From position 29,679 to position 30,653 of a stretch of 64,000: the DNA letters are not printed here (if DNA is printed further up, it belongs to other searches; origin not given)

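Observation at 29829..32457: Anchor-less FrdAB plus separate HdrB matches the domain content of methanogen thiol:fumarate reductase TfrB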

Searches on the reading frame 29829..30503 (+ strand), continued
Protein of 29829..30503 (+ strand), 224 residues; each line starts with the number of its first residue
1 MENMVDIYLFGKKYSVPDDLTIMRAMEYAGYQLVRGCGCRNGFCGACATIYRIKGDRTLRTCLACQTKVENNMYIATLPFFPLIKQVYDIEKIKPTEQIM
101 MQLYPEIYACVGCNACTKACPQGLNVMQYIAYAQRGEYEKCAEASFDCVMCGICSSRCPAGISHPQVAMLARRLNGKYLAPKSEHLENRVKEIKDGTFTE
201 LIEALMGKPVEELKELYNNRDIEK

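Call 44: search_protein_families(library=pfam, proteins=[L086:12190-12507:+], max_evalue=10)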
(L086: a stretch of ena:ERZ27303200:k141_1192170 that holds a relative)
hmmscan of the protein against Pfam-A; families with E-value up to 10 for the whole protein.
L086:12190-12507:+ (105 aa): 0 families

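Call 54: search_protein_families(library=ncbifam, proteins=[L082:2236-3690:+, L082:5709-6485:+, L082:6582-8240:+, L084:10001-10756:+, L084:10769-12424:+], max_evalue=0.00001)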
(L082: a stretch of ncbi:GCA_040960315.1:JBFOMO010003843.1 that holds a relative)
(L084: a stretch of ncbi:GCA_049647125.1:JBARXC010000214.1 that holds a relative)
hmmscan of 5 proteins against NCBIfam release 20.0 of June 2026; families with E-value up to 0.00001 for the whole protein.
L082:2236-3690:+ (484 aa): 3 families
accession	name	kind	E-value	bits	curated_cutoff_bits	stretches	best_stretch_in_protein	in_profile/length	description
NF040770.1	hetero_SS_HdrA2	exception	4.1e-49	167.4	1100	1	18-149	642-773/777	CoB-CoM heterodisulfide reductase HdrA2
NF045873.1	F420_non_VhuD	exception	6.3e-39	133.1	215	1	24-149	2-127/132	F420-non-reducing hydrogenase iron-sulfur subunit VhuD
NF041891.1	hdrA_Methbact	equivalog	1.2e-10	40.3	1300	1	20-142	640-756/762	ferredoxin:CoB-CoM heterodisulfide reductase subunit HdrA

L082:5709-6485:+ (258 aa): 10 families
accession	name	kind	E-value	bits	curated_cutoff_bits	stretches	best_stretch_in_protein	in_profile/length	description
TIGR00384.1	dhsB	subfamily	9.2e-09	35.1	88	0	124-151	194-221/222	succinate dehydrogenase and fumarate reductase iron-sulfur protein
TIGR01945.1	rnfC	subfamily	2.6e-08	32.8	245.95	1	126-181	363-419/435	RnfABCDGE type electron transport complex subunit C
TIGR00314.1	cdhA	equivalog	3.2e-08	31.9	781.3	1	124-181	397-454/784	CO dehydrogenase/acetyl-CoA synthase complex subunit alpha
NF004898.0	PRK06259.1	equivalog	4.7e-08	32.1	385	0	120-146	180-206/488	fumarate reductase (CoM/CoB) subunit TfrB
NF042909.1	FMH_DH_FwdF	exception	5.7e-08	32.2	375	1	124-179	13-70/336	tungsten-dependent formylmethanofuran dehydrogenase subunit FwdF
TIGR00403.1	ndhI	equivalog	6.9e-07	29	302.35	1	115-180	50-118/183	NAD(P)H-quinone oxidoreductase subunit I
NF003454.1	PRK05035.1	equivalog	1.2e-06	27.3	345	1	124-180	365-422/556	electron transport complex subunit RsxC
TIGR01971.1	NuoI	subfamily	1.4e-06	27.9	113.05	1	127-184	43-101/121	NADH-quinone oxidoreductase, chain I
NF006221.0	PRK08348.1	subfamily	3.2e-06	26.9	124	1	116-184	33-95/136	NADH-plastoquinone oxidoreductase subunit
NF004616.0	PRK05950.1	subfamily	8.1e-06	25.1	228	0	124-153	202-231/238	succinate dehydrogenase iron-sulfur subunit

L082:6582-8240:+ (552 aa): 45 families (the best 25 are shown)
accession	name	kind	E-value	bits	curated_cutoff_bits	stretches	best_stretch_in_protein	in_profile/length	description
NF004900.0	PRK06263.1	equivalog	5.4e-101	338.8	718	1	95-498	6-405/546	fumarate reductase (CoM/CoB) subunit TfrA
NF005866.0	PRK07803.1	equivalog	4.7e-86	289.3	819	2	96-363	8-286/631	fumarate reductase/succinate dehydrogenase flavoprotein subunit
TIGR01812.1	sdhA_frdA_Gneg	subfamily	2.8e-85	286.9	567.3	1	98-498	1-405/568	succinate dehydrogenase or fumarate reductase, flavoprotein subunit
TIGR00551.1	nadB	equivalog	5.1e-81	272.8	452.75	1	96-496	2-388/489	L-aspartate oxidase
NF005867.0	PRK07804.1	equivalog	2.4e-80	270.4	639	1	96-498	18-418/548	L-aspartate oxidase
TIGR01816.1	sdhA_forward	equivalog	9.5e-70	235.3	727.35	1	97-498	3-416/584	succinate dehydrogenase flavoprotein subunit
NF005636.0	PRK07395.1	subfamily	1.9e-69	234.4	723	1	96-489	12-398/560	L-aspartate oxidase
NF004724.0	PRK06069.1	subfamily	4.3e-69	233.2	826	1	95-497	4-414/577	succinate dehydrogenase/fumarate reductase flavoprotein subunit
NF004613.0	PRK05945.1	equivalog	1.9e-68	231.5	824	1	95-499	2-415/575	succinate dehydrogenase/fumarate reductase flavoprotein subunit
NF005701.0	PRK07512.1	equivalog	2.3e-67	227.5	528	1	95-496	8-396/516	L-aspartate oxidase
NF006686.0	PRK09231.1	equivalog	3.3e-66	224.1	854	1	95-502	4-420/598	fumarate reductase (quinol) flavoprotein subunit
NF005978.0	PRK08071.1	equivalog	4.6e-66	223.3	621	1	97-493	4-384/514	L-aspartate oxidase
TIGR01176.1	fum_red_Fp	equivalog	3.7e-64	217.4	932.7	2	96-358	3-259/580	fumarate reductase (quinol) flavoprotein subunit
NF006567.0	PRK09077.1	equivalog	5.2e-63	213.1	629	1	94-497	6-409/537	L-aspartate oxidase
TIGR01813.1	flavo_cyto_c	subfamily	3.9e-62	210.4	285.45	2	98-381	1-293/444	flavocytochrome c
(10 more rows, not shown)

L084:10001-10756:+ (251 aa): 11 families
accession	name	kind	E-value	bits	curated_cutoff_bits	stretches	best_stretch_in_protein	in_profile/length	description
TIGR01945.1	rnfC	subfamily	1.5e-09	37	245.95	1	125-198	351-428/435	RnfABCDGE type electron transport complex subunit C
TIGR00314.1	cdhA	equivalog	3.8e-08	31.6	781.3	1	133-190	398-455/784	CO dehydrogenase/acetyl-CoA synthase complex subunit alpha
NF003454.1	PRK05035.1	equivalog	7.7e-08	31.3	345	1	128-193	361-427/556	electron transport complex subunit RsxC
NF040763.1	FeFe_hydrog_A6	exception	1.1e-07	30.7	765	0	133-187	144-203/571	NADH-dependent [FeFe] hydrogenase, group A6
NF007964.0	PRK10684.1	equivalog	5.1e-07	28.9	383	1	29-100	250-319/333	NADH oxidoreductase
TIGR01971.1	NuoI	subfamily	8e-07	28.7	113.05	1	127-188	35-97/121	NADH-quinone oxidoreductase, chain I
NF004898.0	PRK06259.1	equivalog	1.2e-06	27.4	385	0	39-102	20-83/488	fumarate reductase (CoM/CoB) subunit TfrB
NF041890.1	hdrC_Methbact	equivalog_domain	3.7e-06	26.6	270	0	172-200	29-58/192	ferredoxin:CoB-CoM heterodisulfide reductase subunit HdrC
NF042909.1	FMH_DH_FwdF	exception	4.2e-06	26.1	375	1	135-190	16-73/336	tungsten-dependent formylmethanofuran dehydrogenase subunit FwdF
TIGR02512.1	FeFe_hydrog_A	subfamily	4.6e-06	25.8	405.95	1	132-187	5-65/375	[FeFe] hydrogenase, group A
TIGR00384.1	dhsB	subfamily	7.6e-06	25.5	88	0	132-157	194-219/222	succinate dehydrogenase and fumarate reductase iron-sulfur protein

L084:10769-12424:+ (551 aa): 35 families (the best 25 are shown)
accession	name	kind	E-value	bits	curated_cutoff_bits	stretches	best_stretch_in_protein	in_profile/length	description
NF004900.0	PRK06263.1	equivalog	9.8e-85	285.2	718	1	95-515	6-420/546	fumarate reductase (CoM/CoB) subunit TfrA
TIGR01812.1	sdhA_frdA_Gneg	subfamily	4.7e-74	249.9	567.3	1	98-514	1-420/568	succinate dehydrogenase or fumarate reductase, flavoprotein subunit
NF005866.0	PRK07803.1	equivalog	4.6e-73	246.4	819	2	96-365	8-287/631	fumarate reductase/succinate dehydrogenase flavoprotein subunit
NF005867.0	PRK07804.1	equivalog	1.2e-71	241.6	639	1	96-509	18-427/548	L-aspartate oxidase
TIGR00551.1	nadB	equivalog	2.4e-70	237.6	452.75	1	97-495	3-385/489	L-aspartate oxidase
NF004724.0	PRK06069.1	subfamily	5e-69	233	826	1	97-511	6-426/577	succinate dehydrogenase/fumarate reductase flavoprotein subunit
NF005701.0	PRK07512.1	equivalog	1.1e-60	205.5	528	1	96-502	9-400/516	L-aspartate oxidase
NF005978.0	PRK08071.1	equivalog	2e-60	204.6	621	1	98-498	5-387/514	L-aspartate oxidase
NF005636.0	PRK07395.1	subfamily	3.4e-58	197.3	723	1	94-491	10-398/560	L-aspartate oxidase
NF006686.0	PRK09231.1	equivalog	1.3e-56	192.4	854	1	96-504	5-420/598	fumarate reductase (quinol) flavoprotein subunit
NF006567.0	PRK09077.1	equivalog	5.3e-56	190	629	1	94-503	6-413/537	L-aspartate oxidase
TIGR01176.1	fum_red_Fp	equivalog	3.7e-55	187.6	932.7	1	96-499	3-413/580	fumarate reductase (quinol) flavoprotein subunit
NF004820.0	PRK06175.1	equivalog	9.5e-55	186.2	472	1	96-496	4-384/433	L-aspartate oxidase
TIGR01813.1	flavo_cyto_c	subfamily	7.5e-54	183.1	285.45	2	98-379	1-290/444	flavocytochrome c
NF004613.0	PRK05945.1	equivalog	1.2e-53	182.6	824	1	97-502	4-416/575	succinate dehydrogenase/fumarate reductase flavoprotein subunit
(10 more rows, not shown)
